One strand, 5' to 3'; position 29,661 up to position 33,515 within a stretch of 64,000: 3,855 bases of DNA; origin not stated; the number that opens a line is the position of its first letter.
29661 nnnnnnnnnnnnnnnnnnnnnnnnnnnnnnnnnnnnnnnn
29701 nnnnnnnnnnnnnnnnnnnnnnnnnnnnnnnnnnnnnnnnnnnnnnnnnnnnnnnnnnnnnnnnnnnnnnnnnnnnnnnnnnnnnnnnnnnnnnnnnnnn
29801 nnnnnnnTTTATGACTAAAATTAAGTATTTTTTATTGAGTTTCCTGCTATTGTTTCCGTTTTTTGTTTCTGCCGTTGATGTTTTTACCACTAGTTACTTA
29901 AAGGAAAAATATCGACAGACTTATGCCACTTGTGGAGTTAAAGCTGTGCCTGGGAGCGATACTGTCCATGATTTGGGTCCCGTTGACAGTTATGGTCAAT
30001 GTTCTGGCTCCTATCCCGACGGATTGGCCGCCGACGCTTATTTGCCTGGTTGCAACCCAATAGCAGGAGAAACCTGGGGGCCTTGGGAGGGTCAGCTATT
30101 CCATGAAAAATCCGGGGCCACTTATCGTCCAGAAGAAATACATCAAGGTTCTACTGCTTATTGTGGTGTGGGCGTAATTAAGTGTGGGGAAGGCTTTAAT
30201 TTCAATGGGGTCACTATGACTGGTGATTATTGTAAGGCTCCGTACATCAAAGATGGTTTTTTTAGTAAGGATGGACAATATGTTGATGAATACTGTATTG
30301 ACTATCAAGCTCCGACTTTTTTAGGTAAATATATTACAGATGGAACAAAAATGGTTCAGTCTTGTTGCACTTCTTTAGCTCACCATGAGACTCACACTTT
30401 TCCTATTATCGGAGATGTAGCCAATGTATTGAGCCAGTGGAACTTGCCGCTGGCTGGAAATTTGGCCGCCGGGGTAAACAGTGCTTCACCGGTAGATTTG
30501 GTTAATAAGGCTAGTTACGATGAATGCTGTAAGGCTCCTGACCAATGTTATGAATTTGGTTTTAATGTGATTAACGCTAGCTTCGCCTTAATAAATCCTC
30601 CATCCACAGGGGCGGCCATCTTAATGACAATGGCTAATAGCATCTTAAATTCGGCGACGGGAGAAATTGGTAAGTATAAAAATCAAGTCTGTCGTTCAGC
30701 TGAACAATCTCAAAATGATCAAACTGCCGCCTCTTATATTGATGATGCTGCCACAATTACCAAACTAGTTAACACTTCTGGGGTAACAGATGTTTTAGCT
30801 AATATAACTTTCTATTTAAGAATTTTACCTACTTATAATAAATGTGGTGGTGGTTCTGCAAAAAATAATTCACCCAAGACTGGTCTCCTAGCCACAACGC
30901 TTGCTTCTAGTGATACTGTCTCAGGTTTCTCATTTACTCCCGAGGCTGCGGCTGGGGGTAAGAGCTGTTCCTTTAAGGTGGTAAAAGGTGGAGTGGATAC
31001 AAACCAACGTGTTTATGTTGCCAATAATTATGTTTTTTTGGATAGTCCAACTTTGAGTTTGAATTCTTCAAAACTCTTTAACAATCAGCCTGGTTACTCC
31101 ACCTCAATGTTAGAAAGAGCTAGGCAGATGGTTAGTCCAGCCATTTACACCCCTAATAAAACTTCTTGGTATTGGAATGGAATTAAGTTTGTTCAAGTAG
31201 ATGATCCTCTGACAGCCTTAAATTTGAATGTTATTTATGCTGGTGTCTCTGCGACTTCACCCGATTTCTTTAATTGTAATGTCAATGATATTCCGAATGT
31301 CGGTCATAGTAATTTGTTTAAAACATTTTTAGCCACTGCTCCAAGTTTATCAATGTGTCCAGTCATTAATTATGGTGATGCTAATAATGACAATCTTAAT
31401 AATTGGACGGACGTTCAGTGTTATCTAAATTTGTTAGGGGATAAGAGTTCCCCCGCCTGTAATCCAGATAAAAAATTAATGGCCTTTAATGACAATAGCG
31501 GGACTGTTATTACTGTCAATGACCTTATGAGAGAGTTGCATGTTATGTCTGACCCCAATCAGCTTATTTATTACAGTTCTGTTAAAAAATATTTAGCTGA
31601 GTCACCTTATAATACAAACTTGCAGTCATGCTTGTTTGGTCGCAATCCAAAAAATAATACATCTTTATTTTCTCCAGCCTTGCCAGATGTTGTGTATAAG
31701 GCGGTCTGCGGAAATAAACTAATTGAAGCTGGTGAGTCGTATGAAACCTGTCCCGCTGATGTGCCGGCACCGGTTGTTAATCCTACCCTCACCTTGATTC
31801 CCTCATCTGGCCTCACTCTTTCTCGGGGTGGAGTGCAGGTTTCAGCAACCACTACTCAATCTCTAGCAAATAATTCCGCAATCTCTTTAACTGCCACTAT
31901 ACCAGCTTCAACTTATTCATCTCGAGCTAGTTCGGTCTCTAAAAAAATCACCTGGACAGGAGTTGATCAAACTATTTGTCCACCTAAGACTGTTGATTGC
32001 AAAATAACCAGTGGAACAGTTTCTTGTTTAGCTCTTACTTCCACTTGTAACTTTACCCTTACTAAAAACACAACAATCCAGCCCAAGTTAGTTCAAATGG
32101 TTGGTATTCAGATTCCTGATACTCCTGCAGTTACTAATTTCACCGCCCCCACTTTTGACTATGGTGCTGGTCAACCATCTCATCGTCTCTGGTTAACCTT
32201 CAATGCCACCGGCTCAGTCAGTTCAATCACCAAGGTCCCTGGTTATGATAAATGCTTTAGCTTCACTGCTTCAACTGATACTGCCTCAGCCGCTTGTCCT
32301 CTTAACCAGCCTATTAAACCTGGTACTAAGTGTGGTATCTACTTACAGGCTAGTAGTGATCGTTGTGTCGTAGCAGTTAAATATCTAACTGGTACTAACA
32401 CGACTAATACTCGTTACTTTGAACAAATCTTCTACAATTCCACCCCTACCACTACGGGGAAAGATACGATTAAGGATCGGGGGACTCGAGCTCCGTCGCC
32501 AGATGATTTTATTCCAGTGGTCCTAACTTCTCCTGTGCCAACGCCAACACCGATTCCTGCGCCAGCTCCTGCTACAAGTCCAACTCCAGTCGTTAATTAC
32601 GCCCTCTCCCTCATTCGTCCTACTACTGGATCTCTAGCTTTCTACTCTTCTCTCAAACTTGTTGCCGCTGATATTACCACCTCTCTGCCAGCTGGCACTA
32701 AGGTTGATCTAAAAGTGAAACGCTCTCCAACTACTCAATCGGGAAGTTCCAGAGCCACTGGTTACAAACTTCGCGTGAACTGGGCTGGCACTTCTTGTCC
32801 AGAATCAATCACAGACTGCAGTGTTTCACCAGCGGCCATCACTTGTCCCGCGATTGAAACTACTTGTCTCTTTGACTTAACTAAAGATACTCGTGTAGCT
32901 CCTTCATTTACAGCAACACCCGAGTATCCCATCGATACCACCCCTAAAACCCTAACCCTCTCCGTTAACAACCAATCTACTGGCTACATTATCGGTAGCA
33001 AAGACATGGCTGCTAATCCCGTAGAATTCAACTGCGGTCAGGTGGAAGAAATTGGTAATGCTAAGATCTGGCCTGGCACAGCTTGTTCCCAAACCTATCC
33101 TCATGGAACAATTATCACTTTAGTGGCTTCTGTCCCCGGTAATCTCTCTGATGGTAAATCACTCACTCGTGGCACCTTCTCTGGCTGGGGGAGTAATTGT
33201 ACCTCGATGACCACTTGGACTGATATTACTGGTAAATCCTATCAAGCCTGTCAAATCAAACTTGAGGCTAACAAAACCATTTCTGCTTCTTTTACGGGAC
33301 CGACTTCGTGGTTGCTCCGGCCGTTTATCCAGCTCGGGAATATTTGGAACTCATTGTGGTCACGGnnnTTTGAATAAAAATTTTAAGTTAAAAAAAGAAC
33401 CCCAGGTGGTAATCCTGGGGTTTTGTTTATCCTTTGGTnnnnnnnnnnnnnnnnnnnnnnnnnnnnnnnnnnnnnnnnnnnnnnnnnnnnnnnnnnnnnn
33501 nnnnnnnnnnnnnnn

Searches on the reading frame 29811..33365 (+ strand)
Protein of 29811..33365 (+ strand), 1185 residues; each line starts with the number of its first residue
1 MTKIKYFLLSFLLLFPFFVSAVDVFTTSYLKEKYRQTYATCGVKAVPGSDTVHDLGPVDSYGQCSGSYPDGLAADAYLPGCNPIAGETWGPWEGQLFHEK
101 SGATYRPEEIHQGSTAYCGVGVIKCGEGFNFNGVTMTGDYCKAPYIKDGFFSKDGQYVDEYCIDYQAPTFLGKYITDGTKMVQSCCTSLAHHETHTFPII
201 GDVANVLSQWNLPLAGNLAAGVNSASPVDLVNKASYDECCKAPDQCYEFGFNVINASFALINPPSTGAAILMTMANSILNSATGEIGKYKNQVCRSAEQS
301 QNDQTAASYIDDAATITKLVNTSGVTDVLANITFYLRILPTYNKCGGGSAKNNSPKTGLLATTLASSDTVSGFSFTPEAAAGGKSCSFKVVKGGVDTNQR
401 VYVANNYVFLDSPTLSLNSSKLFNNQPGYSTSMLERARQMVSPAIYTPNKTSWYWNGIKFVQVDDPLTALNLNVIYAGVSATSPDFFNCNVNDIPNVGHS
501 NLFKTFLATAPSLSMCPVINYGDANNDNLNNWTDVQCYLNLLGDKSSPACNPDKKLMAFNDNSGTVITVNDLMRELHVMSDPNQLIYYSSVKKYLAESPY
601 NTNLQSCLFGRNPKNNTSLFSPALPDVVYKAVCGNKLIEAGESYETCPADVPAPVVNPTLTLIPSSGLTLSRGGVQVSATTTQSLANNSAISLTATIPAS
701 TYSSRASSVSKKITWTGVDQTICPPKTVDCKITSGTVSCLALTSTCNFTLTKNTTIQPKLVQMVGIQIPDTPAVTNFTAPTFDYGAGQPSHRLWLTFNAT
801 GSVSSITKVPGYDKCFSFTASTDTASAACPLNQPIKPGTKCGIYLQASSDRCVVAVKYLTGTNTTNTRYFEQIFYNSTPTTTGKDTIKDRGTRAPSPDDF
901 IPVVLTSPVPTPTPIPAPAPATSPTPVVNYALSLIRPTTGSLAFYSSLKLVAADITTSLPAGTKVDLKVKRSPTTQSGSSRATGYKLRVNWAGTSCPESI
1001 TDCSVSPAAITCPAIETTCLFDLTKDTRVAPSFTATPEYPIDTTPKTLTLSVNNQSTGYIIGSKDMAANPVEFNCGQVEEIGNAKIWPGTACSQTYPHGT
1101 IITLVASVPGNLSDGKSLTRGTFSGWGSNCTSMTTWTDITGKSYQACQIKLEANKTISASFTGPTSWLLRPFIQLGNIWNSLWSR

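Call 4: search_protein_families(library=pfam, proteins=[window:29811-33365:+], max_evalue=0.01)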
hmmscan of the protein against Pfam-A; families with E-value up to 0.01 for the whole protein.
window:29811-33365:+ (1185 aa): 0 families

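Call 5: search_protein_families(library=ncbifam, proteins=[window:29811-33365:+], max_evalue=1)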
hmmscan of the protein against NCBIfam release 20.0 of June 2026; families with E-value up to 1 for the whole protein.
window:29811-33365:+ (1185 aa): 0 families

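Call 35: find_homologous_proteins(query=window:29811-33365:+, max_evalue=0.001)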
Query window:29811-33365:+ (1185 aa): 1 proteins with E <= 0.001 among 8000 candidates.
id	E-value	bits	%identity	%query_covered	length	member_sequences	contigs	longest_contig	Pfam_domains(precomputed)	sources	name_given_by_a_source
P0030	0.0e+0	2729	100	100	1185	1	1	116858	-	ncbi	-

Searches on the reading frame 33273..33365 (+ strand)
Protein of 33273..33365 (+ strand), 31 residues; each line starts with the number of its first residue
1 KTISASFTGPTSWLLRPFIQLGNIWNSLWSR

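Call 45: search_protein_families(library=ncbifam, proteins=[window:33273-33365:+], max_evalue=10)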
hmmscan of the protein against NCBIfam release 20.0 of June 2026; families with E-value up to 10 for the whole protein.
seq(31 aa): 0 families

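Call 46: search_protein_families(library=pfam, proteins=[window:33273-33365:+], max_evalue=10)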
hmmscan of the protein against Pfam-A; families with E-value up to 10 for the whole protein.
seq(31 aa): 1 family
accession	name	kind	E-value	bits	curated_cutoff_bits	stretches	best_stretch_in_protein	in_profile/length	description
PF20725.2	DUF6832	-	0.061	13.4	26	1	11-30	59-80/163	Domain of unknown function (DUF6832)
